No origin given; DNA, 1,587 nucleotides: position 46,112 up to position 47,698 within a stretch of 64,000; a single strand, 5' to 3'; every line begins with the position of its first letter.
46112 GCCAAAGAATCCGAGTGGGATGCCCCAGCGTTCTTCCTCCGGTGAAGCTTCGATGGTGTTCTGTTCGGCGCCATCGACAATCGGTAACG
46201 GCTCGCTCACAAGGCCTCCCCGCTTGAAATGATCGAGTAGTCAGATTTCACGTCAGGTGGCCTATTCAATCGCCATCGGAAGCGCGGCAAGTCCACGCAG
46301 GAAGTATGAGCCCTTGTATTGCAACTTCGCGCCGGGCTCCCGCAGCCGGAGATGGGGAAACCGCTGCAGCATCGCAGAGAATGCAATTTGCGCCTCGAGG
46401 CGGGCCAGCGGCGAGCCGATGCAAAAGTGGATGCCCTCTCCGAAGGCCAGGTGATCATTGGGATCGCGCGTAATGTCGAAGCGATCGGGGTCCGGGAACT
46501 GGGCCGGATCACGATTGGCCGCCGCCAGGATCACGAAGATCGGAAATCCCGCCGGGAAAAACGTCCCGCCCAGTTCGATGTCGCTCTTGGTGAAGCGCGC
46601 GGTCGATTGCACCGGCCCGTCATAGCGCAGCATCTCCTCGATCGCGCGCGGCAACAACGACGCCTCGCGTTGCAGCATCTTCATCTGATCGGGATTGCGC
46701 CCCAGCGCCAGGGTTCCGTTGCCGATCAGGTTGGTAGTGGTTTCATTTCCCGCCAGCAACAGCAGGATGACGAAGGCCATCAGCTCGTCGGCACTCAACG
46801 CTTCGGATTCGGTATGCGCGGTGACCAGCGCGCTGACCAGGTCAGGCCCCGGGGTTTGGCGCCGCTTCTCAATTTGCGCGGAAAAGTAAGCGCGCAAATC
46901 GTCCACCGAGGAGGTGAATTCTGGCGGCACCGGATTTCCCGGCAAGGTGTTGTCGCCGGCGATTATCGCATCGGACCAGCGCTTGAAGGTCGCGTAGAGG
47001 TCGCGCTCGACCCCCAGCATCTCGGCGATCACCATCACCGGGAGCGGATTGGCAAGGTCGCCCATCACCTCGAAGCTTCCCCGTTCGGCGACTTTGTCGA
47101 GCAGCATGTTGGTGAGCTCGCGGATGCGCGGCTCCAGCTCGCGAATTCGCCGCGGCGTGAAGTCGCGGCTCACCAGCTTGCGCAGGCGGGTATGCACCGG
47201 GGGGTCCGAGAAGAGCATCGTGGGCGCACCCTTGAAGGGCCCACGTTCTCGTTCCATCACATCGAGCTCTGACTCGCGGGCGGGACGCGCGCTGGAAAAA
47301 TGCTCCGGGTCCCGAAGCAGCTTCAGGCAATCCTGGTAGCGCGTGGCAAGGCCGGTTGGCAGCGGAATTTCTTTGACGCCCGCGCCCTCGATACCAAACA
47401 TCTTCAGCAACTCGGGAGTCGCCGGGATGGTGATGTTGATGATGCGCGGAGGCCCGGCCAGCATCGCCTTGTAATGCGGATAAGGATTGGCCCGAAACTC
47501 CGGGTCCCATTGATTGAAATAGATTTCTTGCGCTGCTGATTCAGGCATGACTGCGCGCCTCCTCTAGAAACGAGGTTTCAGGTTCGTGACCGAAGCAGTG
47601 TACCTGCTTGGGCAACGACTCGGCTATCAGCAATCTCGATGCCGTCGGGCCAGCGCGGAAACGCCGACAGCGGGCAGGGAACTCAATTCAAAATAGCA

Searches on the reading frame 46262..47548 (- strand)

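Call 6: search_protein_families(library=ncbifam, proteins=[window:46262-47548:-], max_evalue=0.01)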
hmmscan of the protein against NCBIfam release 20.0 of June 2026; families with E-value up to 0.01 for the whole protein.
window:46262-47548:- (428 aa): 9 families
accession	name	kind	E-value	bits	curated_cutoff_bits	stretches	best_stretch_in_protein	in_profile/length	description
NF041177.1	Cyp119_Thmprot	equivalog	9.2e-66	222.1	680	1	70-401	25-344/368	cytochrome P450 Cyp119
NF045816.1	PentlenlactSyn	equivalog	6.8e-54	183.1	700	1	117-426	89-395/396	pentalenolactone synthase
TIGR04538.1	P450_cycloAA_1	subfamily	5.4e-50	170.4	500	1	118-414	76-382/395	cytochrome P450, cyclodipeptide synthase-associated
TIGR04515.1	P450_rel_GT_act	subfamily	4e-45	154.8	343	1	113-425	94-385/386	P450-derived glycosyltransferase activator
NF041802.1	P450_SolI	exception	1e-39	136.2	850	1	112-427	110-422/424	solanimycin biosynthesis cytochrome P450 SolI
TIGR04458.1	CYP450_TxtE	equivalog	5.2e-36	124.1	500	1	110-426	83-401/403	4-nitrotryptophan synthase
NF050147.1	aminopyruv_ApyO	equivalog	4e-16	58.7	525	1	116-397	85-393/444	RiPP biosynthesis cytochrome P450 ApyO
NF045812.1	PentlenOxigase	equivalog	2.6e-12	46.3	800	1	296-397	299-409/444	pentalenene oxygenase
NF051859.1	AlbFlvMonOxTrpSyn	equivalog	1.4e-06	27.2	700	1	207-296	208-300/457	bifunctional albaflavenone monooxygenase/terpene synthase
